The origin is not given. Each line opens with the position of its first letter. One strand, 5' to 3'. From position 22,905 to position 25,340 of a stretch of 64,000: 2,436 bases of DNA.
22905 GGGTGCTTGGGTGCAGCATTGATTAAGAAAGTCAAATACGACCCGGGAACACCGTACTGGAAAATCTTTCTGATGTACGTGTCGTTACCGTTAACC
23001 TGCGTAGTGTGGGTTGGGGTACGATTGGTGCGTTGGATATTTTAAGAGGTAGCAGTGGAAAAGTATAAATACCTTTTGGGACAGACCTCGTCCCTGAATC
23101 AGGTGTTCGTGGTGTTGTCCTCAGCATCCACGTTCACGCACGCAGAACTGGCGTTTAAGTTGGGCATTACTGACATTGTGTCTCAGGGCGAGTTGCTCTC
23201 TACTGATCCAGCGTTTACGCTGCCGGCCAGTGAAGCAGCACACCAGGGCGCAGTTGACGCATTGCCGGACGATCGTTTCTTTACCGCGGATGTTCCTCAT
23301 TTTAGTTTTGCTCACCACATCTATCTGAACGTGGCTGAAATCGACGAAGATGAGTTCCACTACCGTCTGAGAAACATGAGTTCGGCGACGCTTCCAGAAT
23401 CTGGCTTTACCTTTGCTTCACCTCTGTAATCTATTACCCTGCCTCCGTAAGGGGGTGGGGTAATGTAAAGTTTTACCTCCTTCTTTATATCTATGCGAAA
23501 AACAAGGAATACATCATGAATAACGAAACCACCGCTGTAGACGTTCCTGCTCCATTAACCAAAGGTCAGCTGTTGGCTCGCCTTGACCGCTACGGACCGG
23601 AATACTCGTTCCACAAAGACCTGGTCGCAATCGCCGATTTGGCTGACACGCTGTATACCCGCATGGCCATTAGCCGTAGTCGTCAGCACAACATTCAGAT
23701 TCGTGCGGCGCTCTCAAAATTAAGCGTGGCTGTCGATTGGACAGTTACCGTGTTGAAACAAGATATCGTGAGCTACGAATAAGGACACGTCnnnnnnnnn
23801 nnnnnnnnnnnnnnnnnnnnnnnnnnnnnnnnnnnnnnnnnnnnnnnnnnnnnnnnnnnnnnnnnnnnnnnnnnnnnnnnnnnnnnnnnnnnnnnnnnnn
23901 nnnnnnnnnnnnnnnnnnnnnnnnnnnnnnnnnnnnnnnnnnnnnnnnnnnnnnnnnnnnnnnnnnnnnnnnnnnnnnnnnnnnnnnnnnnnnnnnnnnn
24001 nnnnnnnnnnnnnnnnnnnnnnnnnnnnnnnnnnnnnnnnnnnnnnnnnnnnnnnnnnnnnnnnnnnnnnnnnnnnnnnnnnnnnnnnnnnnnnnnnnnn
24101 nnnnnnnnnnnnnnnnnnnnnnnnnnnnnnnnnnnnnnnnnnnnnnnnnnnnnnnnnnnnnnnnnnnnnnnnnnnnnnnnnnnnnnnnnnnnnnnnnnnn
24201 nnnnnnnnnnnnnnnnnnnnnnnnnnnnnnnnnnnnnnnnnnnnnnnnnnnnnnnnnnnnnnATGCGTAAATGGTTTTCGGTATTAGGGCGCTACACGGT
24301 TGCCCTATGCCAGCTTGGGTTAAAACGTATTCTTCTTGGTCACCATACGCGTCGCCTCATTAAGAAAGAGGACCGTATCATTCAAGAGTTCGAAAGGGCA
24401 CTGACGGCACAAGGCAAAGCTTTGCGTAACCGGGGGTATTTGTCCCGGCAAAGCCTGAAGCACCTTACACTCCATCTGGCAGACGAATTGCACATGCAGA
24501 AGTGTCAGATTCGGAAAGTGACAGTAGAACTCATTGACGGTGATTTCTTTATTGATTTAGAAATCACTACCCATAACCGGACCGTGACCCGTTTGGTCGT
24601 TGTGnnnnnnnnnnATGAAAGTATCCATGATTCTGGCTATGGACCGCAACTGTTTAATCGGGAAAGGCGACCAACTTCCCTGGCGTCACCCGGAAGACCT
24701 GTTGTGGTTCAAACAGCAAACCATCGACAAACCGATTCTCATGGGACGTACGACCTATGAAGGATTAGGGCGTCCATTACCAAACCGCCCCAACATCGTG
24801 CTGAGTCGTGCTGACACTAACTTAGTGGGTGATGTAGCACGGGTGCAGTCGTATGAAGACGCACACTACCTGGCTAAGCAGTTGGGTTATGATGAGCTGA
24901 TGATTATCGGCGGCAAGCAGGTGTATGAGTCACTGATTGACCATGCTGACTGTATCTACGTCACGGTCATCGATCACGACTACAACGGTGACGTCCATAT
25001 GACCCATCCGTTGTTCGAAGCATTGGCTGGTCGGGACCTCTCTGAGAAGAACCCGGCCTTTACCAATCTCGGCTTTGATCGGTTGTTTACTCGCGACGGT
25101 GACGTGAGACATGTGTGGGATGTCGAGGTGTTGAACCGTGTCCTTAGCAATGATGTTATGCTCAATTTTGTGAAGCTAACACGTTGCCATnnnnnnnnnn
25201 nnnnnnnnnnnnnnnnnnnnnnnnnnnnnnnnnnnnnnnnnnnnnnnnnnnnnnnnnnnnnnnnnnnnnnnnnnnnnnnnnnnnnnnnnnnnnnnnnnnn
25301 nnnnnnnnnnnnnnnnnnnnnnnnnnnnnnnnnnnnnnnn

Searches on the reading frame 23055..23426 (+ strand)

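Call 54: search_protein_families(library=pfam, proteins=[window:23055-23426:+], max_evalue=0.01)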
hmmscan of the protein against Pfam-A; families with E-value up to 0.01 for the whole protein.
window:23055-23426:+ (124 aa): 0 families

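Call 88: search_protein_families(library=phrogs, proteins=[window:23055-23426:+], max_evalue=0.001)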
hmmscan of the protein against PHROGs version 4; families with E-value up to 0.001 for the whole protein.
window:23055-23426:+ (124 aa): 1 family
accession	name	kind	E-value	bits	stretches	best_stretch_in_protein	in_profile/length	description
phrog_33659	-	unknown function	1e-85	285.2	1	1-124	1-124/124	-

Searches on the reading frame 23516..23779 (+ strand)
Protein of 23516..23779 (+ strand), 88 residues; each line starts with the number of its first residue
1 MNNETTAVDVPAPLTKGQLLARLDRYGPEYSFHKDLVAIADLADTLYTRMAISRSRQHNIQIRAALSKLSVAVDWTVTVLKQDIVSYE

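Call 54: search_protein_families(library=pfam, proteins=[window:23516-23779:+], max_evalue=0.01)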
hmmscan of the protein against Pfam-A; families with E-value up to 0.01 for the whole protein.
window:23516-23779:+ (88 aa): 0 families

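Call 88: search_protein_families(library=phrogs, proteins=[window:23516-23779:+], max_evalue=0.001)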
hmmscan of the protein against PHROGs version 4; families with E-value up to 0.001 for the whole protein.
window:23516-23779:+ (88 aa): 1 family
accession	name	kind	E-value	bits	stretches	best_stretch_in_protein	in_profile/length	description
phrog_28658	-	unknown function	4.2e-62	207.3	1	1-88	1-88/88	-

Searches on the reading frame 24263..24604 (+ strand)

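Call 54: search_protein_families(library=pfam, proteins=[window:24263-24604:+], max_evalue=0.01)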
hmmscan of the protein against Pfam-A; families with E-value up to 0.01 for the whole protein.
window:24263-24604:+ (114 aa): 0 families

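Call 88: search_protein_families(library=phrogs, proteins=[window:24263-24604:+], max_evalue=0.001)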
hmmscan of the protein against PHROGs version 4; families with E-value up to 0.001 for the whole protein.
window:24263-24604:+ (114 aa): 1 family
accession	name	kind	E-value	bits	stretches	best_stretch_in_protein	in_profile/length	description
phrog_27980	-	unknown function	2.4e-75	251.1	1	1-114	1-114/114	-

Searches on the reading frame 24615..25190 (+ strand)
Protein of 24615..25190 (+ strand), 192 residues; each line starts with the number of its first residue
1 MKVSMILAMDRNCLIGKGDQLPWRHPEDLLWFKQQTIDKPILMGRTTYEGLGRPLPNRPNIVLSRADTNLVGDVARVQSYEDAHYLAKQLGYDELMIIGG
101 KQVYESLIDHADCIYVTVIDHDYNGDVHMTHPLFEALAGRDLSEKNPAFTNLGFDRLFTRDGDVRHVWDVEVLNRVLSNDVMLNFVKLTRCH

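Call 54: search_protein_families(library=pfam, proteins=[window:24615-25190:+], max_evalue=0.01)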
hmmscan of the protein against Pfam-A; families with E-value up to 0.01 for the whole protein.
window:24615-25190:+ (192 aa): 1 family
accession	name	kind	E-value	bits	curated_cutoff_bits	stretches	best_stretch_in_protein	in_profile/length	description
PF00186.24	DHFR_1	-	5.4e-42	143.6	25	1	3-130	2-127/159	Dihydrofolate reductase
